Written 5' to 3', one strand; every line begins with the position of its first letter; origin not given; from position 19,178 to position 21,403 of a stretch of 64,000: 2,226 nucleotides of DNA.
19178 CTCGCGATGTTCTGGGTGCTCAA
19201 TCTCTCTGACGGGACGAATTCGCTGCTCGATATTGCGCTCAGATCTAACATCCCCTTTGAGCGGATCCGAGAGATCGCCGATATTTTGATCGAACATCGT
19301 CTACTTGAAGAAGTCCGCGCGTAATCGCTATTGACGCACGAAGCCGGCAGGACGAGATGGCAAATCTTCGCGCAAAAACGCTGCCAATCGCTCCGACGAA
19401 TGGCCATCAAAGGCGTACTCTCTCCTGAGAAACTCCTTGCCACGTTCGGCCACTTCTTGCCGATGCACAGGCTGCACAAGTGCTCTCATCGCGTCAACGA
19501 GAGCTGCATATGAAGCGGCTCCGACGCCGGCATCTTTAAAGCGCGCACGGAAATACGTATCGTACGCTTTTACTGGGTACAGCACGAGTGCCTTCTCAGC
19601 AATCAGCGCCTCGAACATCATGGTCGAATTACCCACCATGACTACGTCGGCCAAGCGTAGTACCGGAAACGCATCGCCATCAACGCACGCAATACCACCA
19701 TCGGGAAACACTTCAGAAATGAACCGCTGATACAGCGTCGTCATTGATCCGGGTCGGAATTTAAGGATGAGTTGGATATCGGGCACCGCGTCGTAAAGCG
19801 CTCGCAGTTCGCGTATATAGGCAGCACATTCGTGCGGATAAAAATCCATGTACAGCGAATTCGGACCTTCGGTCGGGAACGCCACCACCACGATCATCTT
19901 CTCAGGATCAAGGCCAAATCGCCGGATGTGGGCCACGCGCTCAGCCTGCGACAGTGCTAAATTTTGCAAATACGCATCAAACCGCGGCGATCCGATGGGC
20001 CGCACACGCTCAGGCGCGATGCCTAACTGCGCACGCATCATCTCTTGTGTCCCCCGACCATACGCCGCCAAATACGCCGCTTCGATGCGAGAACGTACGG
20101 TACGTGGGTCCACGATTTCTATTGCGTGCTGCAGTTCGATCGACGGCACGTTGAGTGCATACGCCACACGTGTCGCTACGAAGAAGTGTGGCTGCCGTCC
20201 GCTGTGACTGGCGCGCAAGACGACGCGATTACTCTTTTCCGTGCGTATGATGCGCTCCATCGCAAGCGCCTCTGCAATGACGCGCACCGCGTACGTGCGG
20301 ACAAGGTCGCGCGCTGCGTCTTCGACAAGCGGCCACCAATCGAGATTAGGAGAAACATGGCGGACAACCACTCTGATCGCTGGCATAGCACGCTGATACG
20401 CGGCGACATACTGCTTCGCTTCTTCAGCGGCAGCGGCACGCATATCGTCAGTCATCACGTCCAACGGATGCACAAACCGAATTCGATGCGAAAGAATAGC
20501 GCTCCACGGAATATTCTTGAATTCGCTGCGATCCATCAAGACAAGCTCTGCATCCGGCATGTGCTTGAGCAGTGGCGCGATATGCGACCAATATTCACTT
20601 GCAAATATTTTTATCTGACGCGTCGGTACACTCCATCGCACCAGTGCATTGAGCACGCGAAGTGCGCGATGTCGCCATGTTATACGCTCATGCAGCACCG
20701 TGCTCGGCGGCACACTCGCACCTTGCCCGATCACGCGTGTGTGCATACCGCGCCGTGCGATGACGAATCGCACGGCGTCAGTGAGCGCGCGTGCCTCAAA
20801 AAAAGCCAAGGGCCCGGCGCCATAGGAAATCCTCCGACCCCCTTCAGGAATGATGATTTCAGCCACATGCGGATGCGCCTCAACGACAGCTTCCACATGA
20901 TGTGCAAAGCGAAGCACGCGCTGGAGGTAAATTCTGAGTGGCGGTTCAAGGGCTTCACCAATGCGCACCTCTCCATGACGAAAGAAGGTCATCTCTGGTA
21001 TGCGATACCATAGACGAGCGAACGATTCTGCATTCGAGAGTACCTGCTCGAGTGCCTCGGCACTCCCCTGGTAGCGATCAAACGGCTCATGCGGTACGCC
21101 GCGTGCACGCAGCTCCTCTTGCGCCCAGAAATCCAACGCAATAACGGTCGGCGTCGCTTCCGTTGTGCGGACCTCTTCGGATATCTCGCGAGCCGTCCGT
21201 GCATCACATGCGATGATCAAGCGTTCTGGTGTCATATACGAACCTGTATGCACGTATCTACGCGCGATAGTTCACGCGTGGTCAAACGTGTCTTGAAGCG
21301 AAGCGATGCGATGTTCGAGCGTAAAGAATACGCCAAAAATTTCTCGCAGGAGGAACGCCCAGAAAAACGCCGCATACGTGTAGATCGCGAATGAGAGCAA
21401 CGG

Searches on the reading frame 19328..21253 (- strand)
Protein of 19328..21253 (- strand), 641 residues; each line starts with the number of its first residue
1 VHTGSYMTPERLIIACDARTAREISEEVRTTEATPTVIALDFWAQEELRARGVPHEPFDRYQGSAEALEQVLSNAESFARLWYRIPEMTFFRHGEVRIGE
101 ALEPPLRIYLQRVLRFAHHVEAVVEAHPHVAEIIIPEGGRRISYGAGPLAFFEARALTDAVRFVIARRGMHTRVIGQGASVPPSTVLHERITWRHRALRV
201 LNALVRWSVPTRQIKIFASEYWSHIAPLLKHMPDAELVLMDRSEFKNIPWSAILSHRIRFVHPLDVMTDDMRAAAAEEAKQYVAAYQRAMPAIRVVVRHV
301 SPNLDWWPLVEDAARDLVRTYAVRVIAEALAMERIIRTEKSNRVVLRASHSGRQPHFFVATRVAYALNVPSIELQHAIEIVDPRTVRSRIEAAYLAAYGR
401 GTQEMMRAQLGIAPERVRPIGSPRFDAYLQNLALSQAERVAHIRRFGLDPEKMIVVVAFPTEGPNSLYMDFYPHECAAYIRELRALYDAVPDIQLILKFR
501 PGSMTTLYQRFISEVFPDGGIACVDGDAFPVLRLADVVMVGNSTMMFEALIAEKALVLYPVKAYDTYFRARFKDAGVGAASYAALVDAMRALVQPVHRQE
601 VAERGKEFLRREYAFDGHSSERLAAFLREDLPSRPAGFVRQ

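Call 3: search_protein_families(library=pfam, proteins=[window:19328-21253:-])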
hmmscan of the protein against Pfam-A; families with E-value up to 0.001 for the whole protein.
window:19328-21253:- (641 aa): 0 families

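Call 4: search_protein_families(library=ncbifam, proteins=[window:19328-21253:-])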
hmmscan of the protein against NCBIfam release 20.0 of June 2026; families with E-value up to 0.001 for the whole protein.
window:19328-21253:- (641 aa): 1 family
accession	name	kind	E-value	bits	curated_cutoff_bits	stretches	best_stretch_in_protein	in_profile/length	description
NF046086.1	BFO_1060_trans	domain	4.9e-10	39.1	200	1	398-629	111-362/365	BFO_1060 family glycosyltransferase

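Call 26: find_homologous_proteins(query=window:19328-21253:-)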
Query window:19328-21253:- (641 aa): 67 proteins with E <= 0.001 among 8000 candidates.
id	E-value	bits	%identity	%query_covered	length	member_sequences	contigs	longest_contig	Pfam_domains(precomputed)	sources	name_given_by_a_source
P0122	0.0e+0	1413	100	99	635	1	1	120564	-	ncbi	-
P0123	2.0e-156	540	42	98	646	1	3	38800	-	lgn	-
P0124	2.4e-135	471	39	97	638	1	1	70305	-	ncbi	-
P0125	1.8e-132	461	39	97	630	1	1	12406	-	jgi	jgi:hypothetical protein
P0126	1.4e-131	458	38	97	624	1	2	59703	-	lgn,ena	-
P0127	4.4e-130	453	40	93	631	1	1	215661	-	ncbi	-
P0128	3.3e-129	451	37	97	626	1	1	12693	PF04464.21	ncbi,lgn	-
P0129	7.5e-129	449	38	93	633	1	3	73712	-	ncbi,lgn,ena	ncbi:MAG: hypothetical protein AAB472_03480 [Patescibacteria group bacterium]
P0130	2.0e-125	438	37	97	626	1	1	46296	PF04464.21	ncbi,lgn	-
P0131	8.7e-124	433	37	97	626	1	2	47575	-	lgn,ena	-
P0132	9.6e-124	433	39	93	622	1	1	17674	-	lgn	-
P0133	1.8e-121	425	36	98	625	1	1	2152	-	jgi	jgi:hypothetical protein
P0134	3.9e-121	424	37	95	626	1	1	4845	-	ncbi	-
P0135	1.6e-119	419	38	94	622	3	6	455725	PF02350.26,PF04464.21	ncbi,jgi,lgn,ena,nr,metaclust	ncbi:MAG: Methyltransferase type 12 [Parcubacteria group bacterium GW2011_GWB1_57_6]|nr:MAG: Methylt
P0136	3.4e-116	408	39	97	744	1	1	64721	-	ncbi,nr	ncbi:MAG: hypothetical protein NT108_00240 [Candidatus Kaiserbacteria bacterium]|nr:hypothetical pro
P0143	2.2e-111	392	37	94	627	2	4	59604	PF04464.21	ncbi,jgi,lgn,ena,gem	-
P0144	3.2e-111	391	37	93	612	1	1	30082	PF04464.21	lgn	-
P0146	6.2e-111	390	38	95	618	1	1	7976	PF04464.21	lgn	-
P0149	1.5e-109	386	36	93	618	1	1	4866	PF04464.21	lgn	-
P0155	4.0e-106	374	34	97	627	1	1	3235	PF04464.21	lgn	-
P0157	2.4e-105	372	37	93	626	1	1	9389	PF04464.21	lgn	-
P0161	2.8e-104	368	35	94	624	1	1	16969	PF04464.21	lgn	-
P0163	1.0e-103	366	33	95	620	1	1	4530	PF04464.21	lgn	-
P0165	2.2e-102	362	35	95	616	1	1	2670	PF04464.21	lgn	-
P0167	5.2e-102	361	35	97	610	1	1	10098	PF04464.21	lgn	-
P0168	2.4e-101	359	36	94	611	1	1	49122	PF04464.21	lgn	-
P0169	1.4e-99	353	37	97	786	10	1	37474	PF04464.21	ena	-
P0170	2.6e-98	349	33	97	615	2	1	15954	PF04464.21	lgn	-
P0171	2.8e-98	348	34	97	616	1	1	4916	PF04464.21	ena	-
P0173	1.2e-95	340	34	93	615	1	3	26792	PF04464.21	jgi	jgi:hypothetical protein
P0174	4.8e-95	338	34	92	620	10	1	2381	PF04464.21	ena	-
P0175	1.4e-94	336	35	93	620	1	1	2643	PF04464.21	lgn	-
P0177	2.2e-92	329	34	93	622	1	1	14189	PF04464.21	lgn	-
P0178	4.6e-92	328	34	93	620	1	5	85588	PF04464.21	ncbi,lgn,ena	-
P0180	4.5e-90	321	33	93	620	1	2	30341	PF04464.21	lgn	-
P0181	4.8e-85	305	33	95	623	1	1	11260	PF04464.21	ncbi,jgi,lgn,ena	jgi:hypothetical protein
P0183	1.4e-82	297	32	93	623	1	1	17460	PF04464.21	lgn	-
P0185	8.7e-68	248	29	97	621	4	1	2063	PF02350.26,PF04464.21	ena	-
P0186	7.6e-54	202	29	97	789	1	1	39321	PF13302.14,PF04464.21,PF13523.13,PF00583.32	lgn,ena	-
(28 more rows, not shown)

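Call 28: find_encoding_contigs(protein=P0124, flank=10000, max_places=1)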
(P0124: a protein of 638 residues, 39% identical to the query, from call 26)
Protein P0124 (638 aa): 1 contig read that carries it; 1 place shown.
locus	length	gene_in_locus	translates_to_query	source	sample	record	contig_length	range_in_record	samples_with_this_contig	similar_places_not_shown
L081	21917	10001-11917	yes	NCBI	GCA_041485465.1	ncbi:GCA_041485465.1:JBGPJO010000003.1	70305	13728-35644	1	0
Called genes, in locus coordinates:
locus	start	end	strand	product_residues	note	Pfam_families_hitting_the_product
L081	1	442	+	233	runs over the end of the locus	PF00535:Glycos_transf_2, PF10111:Glyco_tranf_2_2 (weak), PF13641:Glyco_tranf_2_3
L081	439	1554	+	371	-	-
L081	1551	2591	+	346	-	PF00534:Glycos_transf_1, PF13692:Glyco_trans_1_4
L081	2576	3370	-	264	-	PF02475:TRM5-TYW2_MTfase, PF05575:V_cholerae_RfbT (weak), PF05050:Methyltransf_21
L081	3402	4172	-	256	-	PF13489:Methyltransf_23, PF01209:Ubie_methyltran, PF08241:Methyltransf_11, PF08242:Methyltransf_12, PF13649:Methyltransf_25, PF13847:Methyltransf_31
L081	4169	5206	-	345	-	PF01522:Polysacc_deac_1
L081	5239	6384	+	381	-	PF13439:Glyco_transf_4 (weak), PF00534:Glycos_transf_1, PF13692:Glyco_trans_1_4, PF13524:Glyco_trans_1_2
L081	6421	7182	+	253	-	PF13489:Methyltransf_23 (weak), PF05175:MTS (faint)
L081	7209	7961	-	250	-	PF13489:Methyltransf_23, PF05175:MTS (weak), PF05401:NodS (weak), PF13847:Methyltransf_31, PF08241:Methyltransf_11, PF08242:Methyltransf_12, PF13649:Methyltransf_25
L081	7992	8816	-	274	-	PF00535:Glycos_transf_2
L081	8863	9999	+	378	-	PF13439:Glyco_transf_4, PF13579:Glyco_trans_4_4 (faint), PF20706:GT4-conflict, PF00534:Glycos_transf_1, PF13692:Glyco_trans_1_4, PF13524:Glyco_trans_1_2 (weak)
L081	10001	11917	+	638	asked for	-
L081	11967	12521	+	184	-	PF13302:Acetyltransf_3, PF00583:Acetyltransf_1 (weak)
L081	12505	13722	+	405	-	-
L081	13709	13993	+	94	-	PF01541:GIY-YIG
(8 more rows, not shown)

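Call 29: find_encoding_contigs(protein=P0135, flank=10000, max_places=1)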
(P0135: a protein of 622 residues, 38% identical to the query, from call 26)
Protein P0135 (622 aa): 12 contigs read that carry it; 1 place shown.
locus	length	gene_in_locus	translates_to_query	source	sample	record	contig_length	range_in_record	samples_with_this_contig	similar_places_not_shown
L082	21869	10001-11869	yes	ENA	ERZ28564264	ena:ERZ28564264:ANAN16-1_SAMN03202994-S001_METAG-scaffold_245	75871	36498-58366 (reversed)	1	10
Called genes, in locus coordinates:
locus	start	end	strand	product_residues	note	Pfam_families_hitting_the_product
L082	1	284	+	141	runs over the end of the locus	PF04138:GtrA_DPMS_TM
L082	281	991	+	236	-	PF00535:Glycos_transf_2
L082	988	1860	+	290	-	PF13489:Methyltransf_23, PF13847:Methyltransf_31, PF08241:Methyltransf_11, PF08242:Methyltransf_12, PF13649:Methyltransf_25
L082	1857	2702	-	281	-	PF05050:Methyltransf_21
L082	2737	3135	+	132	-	PF04138:GtrA_DPMS_TM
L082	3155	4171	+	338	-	PF01073:3Beta_HSD, PF01370:Epimerase, PF02719:Polysacc_synt_2 (weak), PF04321:RmlD_sub_bind, PF07993:NAD_binding_4 (faint), PF13460:NAD_binding_10, PF16363:GDP_Man_Dehyd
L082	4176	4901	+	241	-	PF00535:Glycos_transf_2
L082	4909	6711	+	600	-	-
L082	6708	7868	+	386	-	PF00534:Glycos_transf_1, PF13692:Glyco_trans_1_4, PF13524:Glyco_trans_1_2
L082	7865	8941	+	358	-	PF13439:Glyco_transf_4, PF13579:Glyco_trans_4_4, PF20706:GT4-conflict (weak), PF00534:Glycos_transf_1, PF13692:Glyco_trans_1_4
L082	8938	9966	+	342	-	PF01073:3Beta_HSD (weak), PF01370:Epimerase, PF04321:RmlD_sub_bind, PF16363:GDP_Man_Dehyd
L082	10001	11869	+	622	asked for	PF02350:Epimerase_2 (faint), PF04464:Glyphos_transf (weak)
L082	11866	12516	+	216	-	PF05050:Methyltransf_21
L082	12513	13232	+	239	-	PF13489:Methyltransf_23, PF13847:Methyltransf_31, PF08241:Methyltransf_11 (weak), PF08242:Methyltransf_12 (faint), PF13649:Methyltransf_25 (weak)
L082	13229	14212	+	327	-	PF27889:PLP_IMCC1989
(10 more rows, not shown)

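Call 37: search_solved_structures(query=A2, max_evalue=10, show_alignments=2)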
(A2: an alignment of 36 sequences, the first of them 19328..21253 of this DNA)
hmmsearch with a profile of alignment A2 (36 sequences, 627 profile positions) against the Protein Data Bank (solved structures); distinct sequences matched with E-value up to 10: 10.
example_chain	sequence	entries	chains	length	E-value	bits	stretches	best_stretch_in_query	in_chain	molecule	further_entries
8va1_A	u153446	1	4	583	1.4e-07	33.5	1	398-616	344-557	Teichoic acid ribitol-phosphate polymerase TarL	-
3l7i_A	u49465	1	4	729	1.3e-05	27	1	385-624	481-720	Teichoic acid biosynthesis protein F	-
3l7j_A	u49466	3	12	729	1.3e-05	27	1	385-624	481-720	Teichoic acid biosynthesis protein F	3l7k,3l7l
3l7m_A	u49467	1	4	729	1.5e-05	26.8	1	385-624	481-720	Teichoic acid biosynthesis protein F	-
5w8s_A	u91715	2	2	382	0.026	16.1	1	467-555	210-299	Lipid-A-disaccharide synthase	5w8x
5w8n_A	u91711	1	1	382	0.028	16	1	467-555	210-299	Lipid-A-disaccharide synthase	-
6mgd_A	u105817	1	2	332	0.032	15.8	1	447-550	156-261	Capsular polysaccharide export system protein KpsC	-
4qez_B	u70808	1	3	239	0.3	12.6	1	277-347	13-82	5'-methylthioadenosine/S-adenosylhomocysteine nucleosidase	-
9p3y_J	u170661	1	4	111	0.9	11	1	373-414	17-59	ADI-65534 variable light chain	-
9mq3_L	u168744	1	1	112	1.8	10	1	373-414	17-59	6G1 Light Chain Fab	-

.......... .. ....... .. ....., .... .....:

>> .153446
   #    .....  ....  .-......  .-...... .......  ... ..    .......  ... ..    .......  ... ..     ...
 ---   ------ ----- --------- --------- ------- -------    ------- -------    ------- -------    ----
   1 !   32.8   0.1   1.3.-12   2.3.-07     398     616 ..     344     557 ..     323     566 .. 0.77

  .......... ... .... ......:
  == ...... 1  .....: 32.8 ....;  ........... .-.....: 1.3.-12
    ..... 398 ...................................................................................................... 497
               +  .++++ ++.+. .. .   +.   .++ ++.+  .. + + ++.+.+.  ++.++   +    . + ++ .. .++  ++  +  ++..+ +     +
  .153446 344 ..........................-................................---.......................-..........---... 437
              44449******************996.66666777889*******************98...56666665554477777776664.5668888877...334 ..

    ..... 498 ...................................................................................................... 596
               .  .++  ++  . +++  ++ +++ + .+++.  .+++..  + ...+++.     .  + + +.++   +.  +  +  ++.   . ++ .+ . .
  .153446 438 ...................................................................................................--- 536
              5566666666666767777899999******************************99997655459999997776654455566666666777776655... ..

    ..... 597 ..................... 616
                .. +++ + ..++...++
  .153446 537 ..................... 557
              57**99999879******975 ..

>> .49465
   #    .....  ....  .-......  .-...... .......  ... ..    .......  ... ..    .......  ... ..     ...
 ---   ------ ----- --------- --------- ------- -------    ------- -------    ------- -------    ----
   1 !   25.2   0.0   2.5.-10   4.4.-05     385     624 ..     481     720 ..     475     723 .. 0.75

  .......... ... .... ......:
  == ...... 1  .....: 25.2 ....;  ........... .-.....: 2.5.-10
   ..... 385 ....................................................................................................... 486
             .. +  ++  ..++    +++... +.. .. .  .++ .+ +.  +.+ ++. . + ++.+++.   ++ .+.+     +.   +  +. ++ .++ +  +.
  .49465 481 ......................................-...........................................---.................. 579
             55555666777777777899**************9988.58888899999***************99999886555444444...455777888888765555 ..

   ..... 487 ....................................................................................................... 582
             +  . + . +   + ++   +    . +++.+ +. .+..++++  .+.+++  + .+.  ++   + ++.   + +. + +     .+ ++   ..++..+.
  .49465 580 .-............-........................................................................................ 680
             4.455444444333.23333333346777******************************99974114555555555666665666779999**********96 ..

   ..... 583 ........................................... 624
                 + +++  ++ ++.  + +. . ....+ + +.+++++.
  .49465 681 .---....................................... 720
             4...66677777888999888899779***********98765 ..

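Call 47: predict_structure(alignment_id=A2)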
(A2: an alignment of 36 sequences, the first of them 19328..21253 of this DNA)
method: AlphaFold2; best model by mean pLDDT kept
length: 641 residues; sequences in the alignment: 36
mean_pLDDT: 91.1   pTM: 0.89
mean pLDDT of the five models: 91.1, 89.7, 89.2, 88.9, 87.6
residues with pLDDT >= 90: 492; 70-90: 116; 50-70: 23; < 50: 10
segments of 3 or more residues with pLDDT < 50: 1-3, 464-469
pLDDT, mean of each block of 10 residues (from residue 1): 61 94 95 92 93 93 86 92 95 95 91 93 94 92 83 93 94 93 64 87 96 96 92 97 94 97 92 95 96 95 92 93 94 97 88 84 96 81 77 95 91 94 92 93 97 96 52 89 98 96 89 96 94 97 93 96 86 94 97 98 97 96 97 80 43
secondary structure, 60 per line:
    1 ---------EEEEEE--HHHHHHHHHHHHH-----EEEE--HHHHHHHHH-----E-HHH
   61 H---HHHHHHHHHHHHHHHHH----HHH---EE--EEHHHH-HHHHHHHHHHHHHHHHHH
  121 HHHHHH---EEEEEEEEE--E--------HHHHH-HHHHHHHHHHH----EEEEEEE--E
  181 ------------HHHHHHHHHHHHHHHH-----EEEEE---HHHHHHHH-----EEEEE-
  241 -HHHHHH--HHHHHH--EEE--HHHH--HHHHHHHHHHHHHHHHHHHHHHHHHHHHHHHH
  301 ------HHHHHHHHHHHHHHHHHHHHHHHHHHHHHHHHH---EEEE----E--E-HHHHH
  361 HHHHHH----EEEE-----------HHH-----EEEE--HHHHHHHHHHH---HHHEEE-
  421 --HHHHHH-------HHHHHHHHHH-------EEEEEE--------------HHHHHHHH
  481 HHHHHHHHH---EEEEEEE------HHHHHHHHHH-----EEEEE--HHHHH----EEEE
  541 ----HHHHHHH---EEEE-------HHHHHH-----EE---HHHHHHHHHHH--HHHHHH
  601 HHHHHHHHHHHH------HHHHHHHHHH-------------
elements in order: E10-15 H18-30 E36-39 H42-50 H58-61 H65-81 H98-101 H103-126 E130-138 H150-154 H156-166 E171-177 H193-208 E214-218 H222-229 E235-239 H242-247 H250-255 E258-260 H263-266 H269-300 H307-339 E343-346 H356-366 E371-374 E394-397 H400-410 E417-419 H423-428 H436-445 E453-458 H473-489 E493-499 H506-515 E521-525 H528-532 E537-540 H545-551 E555-558 H566-571 H582-592 H595-612 H619-628

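Call 51: fold_search(model_id=the predicted structure, library=pdb)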
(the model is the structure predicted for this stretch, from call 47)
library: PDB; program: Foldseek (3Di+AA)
matches with E <= 10: 1395; with E <= 0.001: 157
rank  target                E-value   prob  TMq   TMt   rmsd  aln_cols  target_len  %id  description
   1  3c4q_B                2.4e-09  1.00  0.38  0.58   7.1       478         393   13  Structure of the retaining glycosyltransferase MshA : The first step in mycothiol biosynthesis. Organism : Corynebacte (released 2008-04-01)
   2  1f6d_D                3.1e-09  1.00  0.39  0.61   7.4       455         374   12  THE STRUCTURE OF UDP-N-ACETYLGLUCOSAMINE 2-EPIMERASE FROM E. COLI. (released 2000-12-13)
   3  3dzc_A                4.1e-09  1.00  0.40  0.63   7.2       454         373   12  2.35 Angstrom resolution structure of WecB (VC0917), a UDP-N-acetylglucosamine 2-epimerase from Vibrio cholerae. (released 2008-08-12)
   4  3l7j_B                4.1e-09  1.00  0.36  0.52   9.1       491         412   15  Structure of the Wall Teichoic Acid Polymerase TagF, H444N variant (released 2010-04-28)
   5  3l7k_B                4.5e-09  1.00  0.35  0.51   9.2       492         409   14  Structure of the Wall Teichoic Acid Polymerase TagF, H444N + CDPG (15 minute soak) (released 2010-04-28)
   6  3c48_B                5.7e-09  1.00  0.25  0.38  13.1       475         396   15  Structure of the retaining glycosyltransferase MshA: The first step in mycothiol biosynthesis. Organism: Corynebacteri (released 2008-03-25)
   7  1f6d_A                7.5e-09  1.00  0.41  0.64   6.3       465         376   12  THE STRUCTURE OF UDP-N-ACETYLGLUCOSAMINE 2-EPIMERASE FROM E. COLI. (released 2000-12-13)
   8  1f6d_B                7.5e-09  1.00  0.39  0.63   6.8       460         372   11  THE STRUCTURE OF UDP-N-ACETYLGLUCOSAMINE 2-EPIMERASE FROM E. COLI. (released 2000-12-13)
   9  3l7m_B                9.1e-09  1.00  0.35  0.51   9.3       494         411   14  Structure of the Wall Teichoic Acid Polymerase TagF, H548A (released 2010-04-28)
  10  3l7k_D                1.0e-08  1.00  0.35  0.53   8.9       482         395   13  Structure of the Wall Teichoic Acid Polymerase TagF, H444N + CDPG (15 minute soak) (released 2010-04-28)
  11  3c4q_A                1.0e-08  1.00  0.37  0.57   6.9       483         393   14  Structure of the retaining glycosyltransferase MshA : The first step in mycothiol biosynthesis. Organism : Corynebacte (released 2008-04-01)
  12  3l7j_D                1.2e-08  1.00  0.36  0.52   9.0       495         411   14  Structure of the Wall Teichoic Acid Polymerase TagF, H444N variant (released 2010-04-28)
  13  8ahe_A                1.6e-08  1.00  0.38  0.61   7.1       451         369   11  PAC-FragmentDEL: Photoactivated covalent capture of DNA encoded fragments for hit discovery (released 2022-09-14)
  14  7vz6_D                1.7e-08  1.00  0.39  0.64   6.8       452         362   14  The crystal structure of Non-hydrolyzing UDPGlcNAc 2-epimerase in complex with UDP-glucose (released 2022-11-16)
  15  6vlc_B                1.7e-08  1.00  0.38  0.60   6.7       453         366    9  Crystal structure of UDP-GlcNAc 2-epimerase from Neisseria meningitidis bound to UDP-GlcNAc (released 2020-11-11)
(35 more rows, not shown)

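Call 61: find_related_loci(query=A5, collection=metagenome_contigs, flank=10000)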
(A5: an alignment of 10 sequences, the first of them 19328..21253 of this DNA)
Query A5 (641 aa) in metagenome_contigs; peptide patterns used: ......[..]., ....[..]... (x = any residue, [..] = any of these).
180 stretches matched a pattern; 42 encode a relative of the query (tblastn E <= 1e-3); 42 distinct loci.
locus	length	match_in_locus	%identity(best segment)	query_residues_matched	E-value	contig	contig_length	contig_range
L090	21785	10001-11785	38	37-639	3e-119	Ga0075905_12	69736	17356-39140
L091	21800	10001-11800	38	37-635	5e-135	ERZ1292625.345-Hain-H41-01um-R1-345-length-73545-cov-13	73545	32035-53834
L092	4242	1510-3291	37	34-631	1e-115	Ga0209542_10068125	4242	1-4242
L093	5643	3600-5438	35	8-625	3e-114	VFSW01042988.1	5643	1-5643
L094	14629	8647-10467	36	26-634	1e-111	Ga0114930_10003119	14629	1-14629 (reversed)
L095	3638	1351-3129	35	26-628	3e-102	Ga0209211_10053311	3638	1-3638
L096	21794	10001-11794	37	34-635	7e-115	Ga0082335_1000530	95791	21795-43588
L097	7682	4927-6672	34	36-629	1e-98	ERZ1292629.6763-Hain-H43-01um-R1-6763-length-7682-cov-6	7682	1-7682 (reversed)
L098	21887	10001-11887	33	10-635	4e-96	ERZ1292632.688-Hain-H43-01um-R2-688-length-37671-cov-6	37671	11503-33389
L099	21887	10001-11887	33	10-635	4e-96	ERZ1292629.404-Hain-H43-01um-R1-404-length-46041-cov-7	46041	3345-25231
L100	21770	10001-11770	36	37-634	5e-96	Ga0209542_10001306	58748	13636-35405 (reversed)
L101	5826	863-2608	34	36-629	2e-95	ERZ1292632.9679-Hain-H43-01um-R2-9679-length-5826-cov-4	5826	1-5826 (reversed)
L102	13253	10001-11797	35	18-629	2e-95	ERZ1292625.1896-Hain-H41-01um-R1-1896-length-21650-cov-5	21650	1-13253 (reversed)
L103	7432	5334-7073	34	37-628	3e-95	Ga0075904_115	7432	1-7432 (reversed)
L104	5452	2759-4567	33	24-637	3e-92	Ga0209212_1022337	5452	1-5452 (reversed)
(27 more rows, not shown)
